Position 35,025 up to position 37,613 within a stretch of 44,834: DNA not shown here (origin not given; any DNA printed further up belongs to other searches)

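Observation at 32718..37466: Split and fused tandem copies of a PilZ / pseudo-receiver / HD-GYP / PilZ c-di-GMP module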

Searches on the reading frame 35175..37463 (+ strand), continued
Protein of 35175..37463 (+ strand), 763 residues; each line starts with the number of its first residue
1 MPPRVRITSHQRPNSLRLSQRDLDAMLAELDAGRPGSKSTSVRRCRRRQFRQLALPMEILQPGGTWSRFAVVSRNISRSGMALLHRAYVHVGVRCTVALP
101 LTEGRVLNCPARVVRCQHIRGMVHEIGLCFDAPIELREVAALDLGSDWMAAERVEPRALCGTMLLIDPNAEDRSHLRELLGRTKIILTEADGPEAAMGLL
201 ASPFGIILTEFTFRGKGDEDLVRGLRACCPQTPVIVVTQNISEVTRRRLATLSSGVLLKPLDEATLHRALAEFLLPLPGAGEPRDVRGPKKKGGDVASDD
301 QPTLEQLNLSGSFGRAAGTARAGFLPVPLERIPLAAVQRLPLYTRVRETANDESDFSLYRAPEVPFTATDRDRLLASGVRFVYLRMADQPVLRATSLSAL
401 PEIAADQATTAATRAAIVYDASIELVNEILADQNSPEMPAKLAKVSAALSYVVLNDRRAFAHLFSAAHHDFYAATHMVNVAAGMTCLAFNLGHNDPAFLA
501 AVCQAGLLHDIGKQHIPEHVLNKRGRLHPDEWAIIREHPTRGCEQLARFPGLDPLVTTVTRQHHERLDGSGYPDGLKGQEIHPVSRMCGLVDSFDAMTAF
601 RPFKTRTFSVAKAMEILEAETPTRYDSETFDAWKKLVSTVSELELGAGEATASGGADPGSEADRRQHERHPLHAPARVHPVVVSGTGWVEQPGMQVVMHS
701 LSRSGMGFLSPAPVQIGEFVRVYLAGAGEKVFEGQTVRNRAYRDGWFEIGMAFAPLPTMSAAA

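Call 26: search_protein_families(library=pfam, proteins=[P0075, P0086, P0105, P0107, P0108, P0121, P0127, P0146, P0164, P0154], max_evalue=0.1)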
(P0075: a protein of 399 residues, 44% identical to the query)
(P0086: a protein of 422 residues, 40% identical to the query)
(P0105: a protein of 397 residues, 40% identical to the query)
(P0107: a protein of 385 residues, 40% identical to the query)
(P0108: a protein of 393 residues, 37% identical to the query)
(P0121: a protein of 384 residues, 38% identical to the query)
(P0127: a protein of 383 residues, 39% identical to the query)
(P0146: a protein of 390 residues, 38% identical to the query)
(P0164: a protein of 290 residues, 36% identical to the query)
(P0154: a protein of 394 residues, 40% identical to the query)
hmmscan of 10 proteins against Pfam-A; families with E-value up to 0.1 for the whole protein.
P0075 (399 aa): 3 families
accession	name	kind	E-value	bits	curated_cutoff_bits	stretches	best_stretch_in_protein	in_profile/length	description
PF00072.30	Response_reg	-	2.8e-12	47.2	30.2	1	177-284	2-110/111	Response regulator receiver domain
PF07238.19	PilZ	-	4.3e-08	33.9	22.5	1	56-148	3-89/102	PilZ domain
PF01627.28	Hpt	-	1.3e-05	25.8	24.6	1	312-389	1-77/84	Hpt domain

P0086 (422 aa): 4 families
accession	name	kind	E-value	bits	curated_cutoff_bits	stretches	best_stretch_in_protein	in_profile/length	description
PF07238.19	PilZ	-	2.3e-06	28.3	22.5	1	64-149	3-87/102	PilZ domain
PF00072.30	Response_reg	-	1.3e-05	25.7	30.2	1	181-290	2-110/111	Response regulator receiver domain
PF13460.12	NAD_binding_10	-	0.0054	17.1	27.2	1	199-266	38-107/184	NAD(P)H-binding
PF03709.21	OKR_DC_1_N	-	0.077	13.7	29.3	0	193-260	9-73/111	Orn/Lys/Arg decarboxylase, N-terminal domain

P0105 (397 aa): 2 families
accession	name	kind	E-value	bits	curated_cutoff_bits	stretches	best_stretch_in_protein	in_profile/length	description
PF00072.30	Response_reg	-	7e-12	45.9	30.2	1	175-282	1-110/111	Response regulator receiver domain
PF07238.19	PilZ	-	3.3e-07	31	22.5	1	59-150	3-92/102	PilZ domain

P0107 (385 aa): 2 families
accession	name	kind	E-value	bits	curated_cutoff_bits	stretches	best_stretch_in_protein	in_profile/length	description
PF00072.30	Response_reg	-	2.4e-05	24.9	30.2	1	169-268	9-109/111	Response regulator receiver domain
PF01627.28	Hpt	-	0.00066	20.3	24.6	1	299-366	2-70/84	Hpt domain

P0108 (393 aa): 2 families
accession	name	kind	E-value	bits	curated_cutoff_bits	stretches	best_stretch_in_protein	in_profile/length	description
PF00072.30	Response_reg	-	9.4e-17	61.6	30.2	1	174-280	2-109/111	Response regulator receiver domain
PF07238.19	PilZ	-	1.2e-08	35.6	22.5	1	57-145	3-89/102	PilZ domain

P0121 (384 aa): 2 families
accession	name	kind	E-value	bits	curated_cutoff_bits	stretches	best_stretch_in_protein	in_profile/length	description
PF07238.19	PilZ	-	3.4e-08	34.2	22.5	1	50-146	2-92/102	PilZ domain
PF00072.30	Response_reg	-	8.1e-08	32.9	30.2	1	173-277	3-108/111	Response regulator receiver domain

P0127 (383 aa): 3 families
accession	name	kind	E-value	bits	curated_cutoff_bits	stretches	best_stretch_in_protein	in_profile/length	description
PF00072.30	Response_reg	-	9.1e-15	55.2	30.2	1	164-271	2-110/111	Response regulator receiver domain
PF07238.19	PilZ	-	1.7e-08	35.2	22.5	1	42-136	2-90/102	PilZ domain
PF01627.28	Hpt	-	0.0035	18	24.6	1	298-378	3-82/84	Hpt domain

P0146 (390 aa): 2 families
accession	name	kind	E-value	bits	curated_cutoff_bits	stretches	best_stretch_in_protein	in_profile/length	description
PF00072.30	Response_reg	-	2.3e-12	47.5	30.2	1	169-277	1-110/111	Response regulator receiver domain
PF07238.19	PilZ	-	9.2e-08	32.8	22.5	1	48-144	2-92/102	PilZ domain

P0164 (290 aa): 2 families
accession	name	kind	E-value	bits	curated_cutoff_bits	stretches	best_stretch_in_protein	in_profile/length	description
PF00072.30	Response_reg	-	2.7e-12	47.3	30.2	1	168-277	1-110/111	Response regulator receiver domain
PF13649.12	Methyltransf_25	-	0.01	17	27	1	166-226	22-81/97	Methyltransferase domain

P0154 (394 aa): 2 families
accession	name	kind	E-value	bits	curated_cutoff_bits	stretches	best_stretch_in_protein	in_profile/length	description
PF00072.30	Response_reg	-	1.1e-11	45.3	30.2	1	173-283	1-110/111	Response regulator receiver domain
PF07238.19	PilZ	-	1.7e-06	28.7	22.5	1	51-148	2-92/102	PilZ domain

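Call 30: find_encoding_contigs(protein=P0031, flank=6000, max_places=3)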
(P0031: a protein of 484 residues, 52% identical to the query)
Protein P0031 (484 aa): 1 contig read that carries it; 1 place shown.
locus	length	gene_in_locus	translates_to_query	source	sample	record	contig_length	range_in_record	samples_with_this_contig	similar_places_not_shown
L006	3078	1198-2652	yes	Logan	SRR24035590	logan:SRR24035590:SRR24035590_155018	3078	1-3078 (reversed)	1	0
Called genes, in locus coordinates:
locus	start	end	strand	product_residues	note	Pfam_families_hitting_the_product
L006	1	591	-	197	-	?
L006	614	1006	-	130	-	-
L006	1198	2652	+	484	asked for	PF13487:HD_5, PF01966:HD, PF07238:PilZ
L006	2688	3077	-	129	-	?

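Call 31: find_encoding_contigs(protein=P0075, flank=6000, max_places=3)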
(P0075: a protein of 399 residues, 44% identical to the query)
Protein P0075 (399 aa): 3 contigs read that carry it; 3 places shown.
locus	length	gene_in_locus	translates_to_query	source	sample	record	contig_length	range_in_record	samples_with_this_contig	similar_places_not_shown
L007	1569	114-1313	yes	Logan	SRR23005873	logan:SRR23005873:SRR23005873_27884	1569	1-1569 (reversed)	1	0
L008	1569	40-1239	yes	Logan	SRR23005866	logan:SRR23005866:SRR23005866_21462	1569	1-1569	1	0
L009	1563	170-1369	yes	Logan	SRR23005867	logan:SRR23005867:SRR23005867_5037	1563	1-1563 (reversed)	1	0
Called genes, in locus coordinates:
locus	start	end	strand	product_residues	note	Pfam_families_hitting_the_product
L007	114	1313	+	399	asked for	PF07238:PilZ, PF00072:Response_reg, PF01627:Hpt (weak)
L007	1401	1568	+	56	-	?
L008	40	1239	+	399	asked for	PF07238:PilZ, PF00072:Response_reg, PF01627:Hpt (weak)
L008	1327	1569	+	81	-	?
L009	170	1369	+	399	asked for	PF07238:PilZ, PF00072:Response_reg, PF01627:Hpt (weak)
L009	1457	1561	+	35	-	?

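Call 33: find_encoding_contigs(protein=P0107, flank=8000, max_places=3)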
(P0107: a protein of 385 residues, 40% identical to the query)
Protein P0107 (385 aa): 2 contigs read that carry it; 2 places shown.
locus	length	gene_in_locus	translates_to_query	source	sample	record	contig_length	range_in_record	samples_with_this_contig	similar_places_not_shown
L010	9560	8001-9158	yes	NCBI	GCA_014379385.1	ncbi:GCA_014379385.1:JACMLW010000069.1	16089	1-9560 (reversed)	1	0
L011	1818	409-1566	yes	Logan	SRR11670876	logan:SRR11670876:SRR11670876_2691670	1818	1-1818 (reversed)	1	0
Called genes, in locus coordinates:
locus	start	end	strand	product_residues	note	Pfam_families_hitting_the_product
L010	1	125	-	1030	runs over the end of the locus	PF00082:Peptidase_S8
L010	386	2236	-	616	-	PF01019:G_glu_transpept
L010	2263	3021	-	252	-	PF00484:Pro_CA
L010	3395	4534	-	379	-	-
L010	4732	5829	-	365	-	PF03372:Exo_endo_phos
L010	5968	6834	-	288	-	PF07040:DUF1326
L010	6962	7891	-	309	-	PF00294:PfkB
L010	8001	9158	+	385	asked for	PF00072:Response_reg (faint)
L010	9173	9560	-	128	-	?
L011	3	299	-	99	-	?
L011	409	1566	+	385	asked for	PF00072:Response_reg (faint)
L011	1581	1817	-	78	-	?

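Call 34: find_encoding_contigs(protein=P0108, flank=8000, max_places=3)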
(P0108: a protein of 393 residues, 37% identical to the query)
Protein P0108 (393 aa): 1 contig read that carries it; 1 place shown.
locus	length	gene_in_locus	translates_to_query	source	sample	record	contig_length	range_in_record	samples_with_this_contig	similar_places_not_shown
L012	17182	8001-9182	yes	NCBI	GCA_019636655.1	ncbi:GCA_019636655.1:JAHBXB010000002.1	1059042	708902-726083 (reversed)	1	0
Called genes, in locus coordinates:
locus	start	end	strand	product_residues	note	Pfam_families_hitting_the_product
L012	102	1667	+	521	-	PF00270:DEAD, PF00271:Helicase_C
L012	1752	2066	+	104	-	-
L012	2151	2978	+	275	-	PF07963:N_methyl (weak)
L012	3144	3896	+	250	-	-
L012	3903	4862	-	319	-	-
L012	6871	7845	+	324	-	PF00986:DNA_gyraseB_C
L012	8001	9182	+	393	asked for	PF07238:PilZ, PF00072:Response_reg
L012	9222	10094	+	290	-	PF03881:Fructosamin_kin, PF01636:APH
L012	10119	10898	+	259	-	PF06508:QueC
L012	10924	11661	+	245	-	PF04055:Radical_SAM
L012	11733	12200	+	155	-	PF01242:PTPS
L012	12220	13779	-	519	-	PF00939:Na_sulph_symp, PF03600:CitMHS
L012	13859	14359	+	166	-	PF00300:His_Phos_1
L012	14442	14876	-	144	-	-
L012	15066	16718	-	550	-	-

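Call 75: search_protein_families(library=pfam, proteins=[P0081, P0089, P0115, P0120, P0124, P0149, P0157, P0126, P0116, P0145], max_evalue=0.001)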
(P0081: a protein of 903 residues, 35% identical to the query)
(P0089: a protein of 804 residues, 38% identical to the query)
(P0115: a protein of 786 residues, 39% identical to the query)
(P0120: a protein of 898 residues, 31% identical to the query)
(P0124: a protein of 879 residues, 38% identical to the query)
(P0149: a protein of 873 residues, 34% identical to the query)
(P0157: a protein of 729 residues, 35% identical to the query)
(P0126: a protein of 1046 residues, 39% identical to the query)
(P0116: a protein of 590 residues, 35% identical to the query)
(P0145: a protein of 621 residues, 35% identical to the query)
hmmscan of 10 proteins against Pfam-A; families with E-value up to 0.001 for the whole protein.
P0081 (903 aa): 4 families
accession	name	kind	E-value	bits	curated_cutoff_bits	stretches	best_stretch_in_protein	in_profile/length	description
PF13487.12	HD_5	-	6e-50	169.7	27.2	2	154-292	21-160/170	HD domain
PF01966.28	HD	-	8.2e-26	91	22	2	668-786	4-114/116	HD domain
PF11871.13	DUF3391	-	1e-06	29.8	27.8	1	6-115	4-135/136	Domain of unknown function (DUF3391)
PF08668.18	HDOD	-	0.00027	20.9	22.9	0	150-187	98-133/196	HDOD domain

P0089 (804 aa): 3 families
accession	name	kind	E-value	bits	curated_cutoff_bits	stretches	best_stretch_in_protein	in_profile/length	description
PF13487.12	HD_5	-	4.9e-72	241.6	27.2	2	180-340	7-170/170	HD domain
PF01966.28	HD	-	1.5e-43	148.2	22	2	187-309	1-116/116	HD domain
PF18019.7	Cas3_HD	-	9.8e-05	22.9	23.1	0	207-308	49-130/207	Cas3, HD domain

P0115 (786 aa): 2 families
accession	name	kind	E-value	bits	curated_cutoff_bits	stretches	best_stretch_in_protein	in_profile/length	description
PF13487.12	HD_5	-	8.3e-76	253.9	27.2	2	205-365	7-170/170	HD domain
PF01966.28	HD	-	1e-39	135.9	22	2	213-334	2-116/116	HD domain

P0120 (898 aa): 3 families
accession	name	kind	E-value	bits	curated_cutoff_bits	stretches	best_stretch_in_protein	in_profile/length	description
PF13487.12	HD_5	-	6.5e-83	277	27.2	3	532-694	13-169/170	HD domain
PF01966.28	HD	-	3.5e-26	92.2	22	3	534-657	2-116/116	HD domain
PF13368.11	Toprim_C_rpt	-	6e-05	23.3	22.3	0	852-875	27-50/57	Topoisomerase C-terminal repeat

P0124 (879 aa): 11 families
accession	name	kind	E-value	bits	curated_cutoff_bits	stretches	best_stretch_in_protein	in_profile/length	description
PF13487.12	HD_5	-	6.1e-67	225.1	27.2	2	453-615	5-170/170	HD domain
PF01966.28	HD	-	3.3e-33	114.9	22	2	464-584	3-116/116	HD domain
PF13426.13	PAS_9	-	8.7e-32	109.9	27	2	208-307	2-103/103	PAS domain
PF00989.32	PAS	-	5e-28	97.8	22.6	2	320-429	1-112/113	PAS fold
PF08448.16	PAS_4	-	3.3e-23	82.4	23.1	2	326-434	1-109/110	PAS fold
PF13188.13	PAS_8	-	8.6e-21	73.5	21.8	2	320-364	1-42/65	PAS domain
PF08447.18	PAS_3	-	1.4e-16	61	25.6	2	220-302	2-89/89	PAS fold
PF13185.12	GAF_2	-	3.4e-09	37.4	28.6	1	38-177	2-136/136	GAF domain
PF08668.18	HDOD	-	3.3e-08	33.7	22.9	0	464-506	97-137/196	HDOD domain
PF12860.13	PAS_7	-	0.00016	22.3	27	0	205-312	3-114/115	PAS fold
PF01590.32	GAF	-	0.00069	20.6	22.4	0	43-175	5-132/133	GAF domain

P0149 (873 aa): 6 families
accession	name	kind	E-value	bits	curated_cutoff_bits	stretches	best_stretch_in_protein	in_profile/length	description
PF13487.12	HD_5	-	4.1e-66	222.4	27.2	2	702-861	7-169/170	HD domain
PF00990.26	GGDEF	-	4.5e-46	157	23.8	1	513-668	1-161/161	Diguanylate cyclase, GGDEF domain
PF01966.28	HD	-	1e-33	116.5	22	2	179-299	2-116/116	HD domain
PF13185.12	GAF_2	-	1.5e-11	45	28.6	1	13-147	2-135/136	GAF domain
PF01590.32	GAF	-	1.8e-08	35.4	22.4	1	14-147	1-133/133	GAF domain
PF13492.12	GAF_3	-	0.00055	20.8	27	1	15-149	2-129/129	GAF domain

P0157 (729 aa): 4 families
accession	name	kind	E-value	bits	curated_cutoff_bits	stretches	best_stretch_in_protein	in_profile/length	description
PF13487.12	HD_5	-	3e-75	252.1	27.2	2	551-716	3-170/170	HD domain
PF01966.28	HD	-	7.4e-36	123.4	22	2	563-683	2-115/116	HD domain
PF00072.30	Response_reg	-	4e-25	88.6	30.2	1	21-127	1-107/111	Response regulator receiver domain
PF02310.24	B12-binding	-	6.6e-05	23.2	32.1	1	28-120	14-112/121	B12 binding domain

P0126 (1046 aa): 6 families
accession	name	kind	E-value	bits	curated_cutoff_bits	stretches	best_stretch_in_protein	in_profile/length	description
PF13487.12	HD_5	-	6.1e-72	241.3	27.2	2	859-1024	2-170/170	HD domain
PF01966.28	HD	-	1.3e-35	122.6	22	2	343-463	2-116/116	HD domain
PF00990.26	GGDEF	-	2.5e-35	122.1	23.8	1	679-832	1-159/161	Diguanylate cyclase, GGDEF domain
PF13185.12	GAF_2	-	6.9e-26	91.5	28.6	2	174-312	2-136/136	GAF domain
PF01590.32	GAF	-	1.3e-20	74.7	22.4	2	175-311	1-133/133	GAF domain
PF13492.12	GAF_3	-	2.6e-16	60.7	27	2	258-313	73-129/129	GAF domain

P0116 (590 aa): 4 families
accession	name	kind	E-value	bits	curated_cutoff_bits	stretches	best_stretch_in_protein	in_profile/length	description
PF13487.12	HD_5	-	2.6e-56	190.5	27.2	2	361-498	21-160/170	HD domain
PF01966.28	HD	-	6.8e-32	110.6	22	2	64-183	3-114/116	HD domain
PF08668.18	HDOD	-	1.7e-06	28.1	22.9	0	353-409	94-148/196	HDOD domain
PF24391.1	HD-CE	-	0.00055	20.2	27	0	382-408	39-65/263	HD-CE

P0145 (621 aa): 4 families
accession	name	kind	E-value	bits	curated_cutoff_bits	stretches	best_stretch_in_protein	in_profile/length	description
PF13487.12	HD_5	-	1.2e-72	243.6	27.2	2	444-609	2-169/170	HD domain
PF01966.28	HD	-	1.6e-37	128.8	22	2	200-323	2-116/116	HD domain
PF00072.30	Response_reg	-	7.7e-25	87.7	30.2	1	8-118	1-110/111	Response regulator receiver domain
PF08668.18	HDOD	-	9.6e-07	28.9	22.9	0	199-244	95-138/196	HDOD domain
